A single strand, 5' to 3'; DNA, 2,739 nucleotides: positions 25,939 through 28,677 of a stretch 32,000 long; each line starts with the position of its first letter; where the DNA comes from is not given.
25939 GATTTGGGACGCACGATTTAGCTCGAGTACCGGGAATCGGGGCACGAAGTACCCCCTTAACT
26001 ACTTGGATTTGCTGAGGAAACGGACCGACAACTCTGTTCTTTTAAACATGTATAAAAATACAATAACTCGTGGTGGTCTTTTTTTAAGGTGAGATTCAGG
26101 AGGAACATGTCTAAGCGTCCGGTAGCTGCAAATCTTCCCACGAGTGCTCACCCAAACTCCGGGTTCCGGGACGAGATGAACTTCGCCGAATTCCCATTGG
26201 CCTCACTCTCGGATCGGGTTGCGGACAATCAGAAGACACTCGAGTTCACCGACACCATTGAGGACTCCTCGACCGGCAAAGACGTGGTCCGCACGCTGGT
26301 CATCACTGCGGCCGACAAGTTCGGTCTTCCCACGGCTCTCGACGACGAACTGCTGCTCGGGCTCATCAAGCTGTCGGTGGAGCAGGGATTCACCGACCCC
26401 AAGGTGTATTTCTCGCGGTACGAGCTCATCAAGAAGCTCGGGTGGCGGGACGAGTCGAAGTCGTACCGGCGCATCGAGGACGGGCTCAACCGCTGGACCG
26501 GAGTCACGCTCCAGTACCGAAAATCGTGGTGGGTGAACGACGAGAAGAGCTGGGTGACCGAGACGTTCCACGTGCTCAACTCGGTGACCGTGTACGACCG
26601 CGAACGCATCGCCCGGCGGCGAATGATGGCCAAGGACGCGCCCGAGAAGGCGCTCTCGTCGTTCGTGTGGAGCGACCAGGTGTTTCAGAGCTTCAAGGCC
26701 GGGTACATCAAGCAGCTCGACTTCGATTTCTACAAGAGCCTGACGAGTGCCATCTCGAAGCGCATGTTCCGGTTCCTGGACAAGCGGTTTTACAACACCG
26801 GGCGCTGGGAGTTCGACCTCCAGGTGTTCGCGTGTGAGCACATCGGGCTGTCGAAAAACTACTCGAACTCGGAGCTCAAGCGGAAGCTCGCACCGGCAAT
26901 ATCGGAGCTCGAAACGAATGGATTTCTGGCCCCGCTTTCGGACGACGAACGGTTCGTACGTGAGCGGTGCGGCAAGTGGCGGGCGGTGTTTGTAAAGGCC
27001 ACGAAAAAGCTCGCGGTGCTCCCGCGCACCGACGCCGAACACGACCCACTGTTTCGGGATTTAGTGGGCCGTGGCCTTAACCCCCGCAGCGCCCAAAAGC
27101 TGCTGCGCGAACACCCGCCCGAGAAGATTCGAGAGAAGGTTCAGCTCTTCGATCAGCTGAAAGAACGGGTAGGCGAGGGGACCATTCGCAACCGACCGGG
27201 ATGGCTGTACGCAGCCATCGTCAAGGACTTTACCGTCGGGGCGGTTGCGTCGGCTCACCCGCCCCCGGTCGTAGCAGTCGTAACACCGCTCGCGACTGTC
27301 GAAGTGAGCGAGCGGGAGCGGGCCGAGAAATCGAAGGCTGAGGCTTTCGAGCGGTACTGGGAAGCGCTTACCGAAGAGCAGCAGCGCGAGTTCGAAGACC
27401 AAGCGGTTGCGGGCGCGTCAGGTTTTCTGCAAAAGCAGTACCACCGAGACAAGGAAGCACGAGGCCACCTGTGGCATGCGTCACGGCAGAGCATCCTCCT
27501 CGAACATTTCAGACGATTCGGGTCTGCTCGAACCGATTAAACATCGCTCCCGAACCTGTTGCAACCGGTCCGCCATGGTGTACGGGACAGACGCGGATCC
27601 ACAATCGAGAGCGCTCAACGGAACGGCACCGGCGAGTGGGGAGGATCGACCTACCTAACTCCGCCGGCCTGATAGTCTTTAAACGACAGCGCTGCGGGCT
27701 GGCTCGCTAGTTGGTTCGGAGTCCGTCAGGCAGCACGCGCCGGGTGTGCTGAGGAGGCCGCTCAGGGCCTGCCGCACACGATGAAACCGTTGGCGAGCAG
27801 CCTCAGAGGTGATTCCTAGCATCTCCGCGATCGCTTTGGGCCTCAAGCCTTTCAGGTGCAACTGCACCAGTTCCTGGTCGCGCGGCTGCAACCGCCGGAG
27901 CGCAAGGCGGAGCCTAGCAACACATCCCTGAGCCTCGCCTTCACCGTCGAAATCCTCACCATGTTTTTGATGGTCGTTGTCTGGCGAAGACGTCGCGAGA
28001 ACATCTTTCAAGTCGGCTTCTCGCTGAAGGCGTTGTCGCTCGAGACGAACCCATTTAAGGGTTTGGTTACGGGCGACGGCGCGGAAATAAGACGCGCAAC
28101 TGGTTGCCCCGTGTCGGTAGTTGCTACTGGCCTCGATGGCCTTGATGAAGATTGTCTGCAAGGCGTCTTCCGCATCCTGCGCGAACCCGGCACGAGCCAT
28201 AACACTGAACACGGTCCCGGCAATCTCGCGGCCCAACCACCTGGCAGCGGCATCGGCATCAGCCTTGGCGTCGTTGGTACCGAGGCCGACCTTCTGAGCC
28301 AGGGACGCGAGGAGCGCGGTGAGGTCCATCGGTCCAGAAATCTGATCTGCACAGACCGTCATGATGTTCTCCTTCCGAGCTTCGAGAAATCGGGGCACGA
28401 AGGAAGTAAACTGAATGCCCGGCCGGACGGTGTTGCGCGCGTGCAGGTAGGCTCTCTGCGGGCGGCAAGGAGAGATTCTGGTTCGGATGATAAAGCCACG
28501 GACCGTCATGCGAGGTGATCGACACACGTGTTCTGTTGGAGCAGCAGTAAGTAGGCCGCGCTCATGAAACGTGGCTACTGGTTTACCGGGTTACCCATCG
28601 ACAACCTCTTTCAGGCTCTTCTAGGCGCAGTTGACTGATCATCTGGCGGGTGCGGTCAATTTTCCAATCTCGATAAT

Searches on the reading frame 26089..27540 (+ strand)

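Call 26: search_protein_families(library=pfam, proteins=[window:26089-27540:+], max_evalue=0.001)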
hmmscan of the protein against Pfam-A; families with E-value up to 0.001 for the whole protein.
window:26089-27540:+ (483 aa): 1 family
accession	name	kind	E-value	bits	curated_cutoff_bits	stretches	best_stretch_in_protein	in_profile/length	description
PF10134.15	RPA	-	1.1e-12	48.4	27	1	27-247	1-197/228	Replication initiator protein A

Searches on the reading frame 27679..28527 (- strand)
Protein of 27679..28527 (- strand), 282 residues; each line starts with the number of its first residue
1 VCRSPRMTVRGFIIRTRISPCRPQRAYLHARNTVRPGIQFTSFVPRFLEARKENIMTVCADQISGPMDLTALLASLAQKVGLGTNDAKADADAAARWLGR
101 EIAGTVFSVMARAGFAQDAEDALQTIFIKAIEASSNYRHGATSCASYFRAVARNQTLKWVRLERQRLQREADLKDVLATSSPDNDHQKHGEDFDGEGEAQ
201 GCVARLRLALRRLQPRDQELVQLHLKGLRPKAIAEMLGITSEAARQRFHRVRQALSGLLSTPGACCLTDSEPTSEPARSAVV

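Call 26: search_protein_families(library=pfam, proteins=[window:27679-28527:-], max_evalue=0.001)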
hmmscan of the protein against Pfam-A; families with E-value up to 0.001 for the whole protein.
window:27679-28527:- (282 aa): 3 families
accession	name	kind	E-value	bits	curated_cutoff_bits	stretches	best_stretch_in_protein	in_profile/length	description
PF08281.18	Sigma70_r4_2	-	3.4e-08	33.4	25.7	1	205-255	3-54/54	Sigma-70, region 4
PF04542.20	Sigma70_r2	-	2.1e-06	27.9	24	1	114-163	18-68/71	Sigma-70 region 2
PF04545.22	Sigma70_r4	-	0.00023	21.1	24.1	1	209-255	1-48/50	Sigma-70, region 4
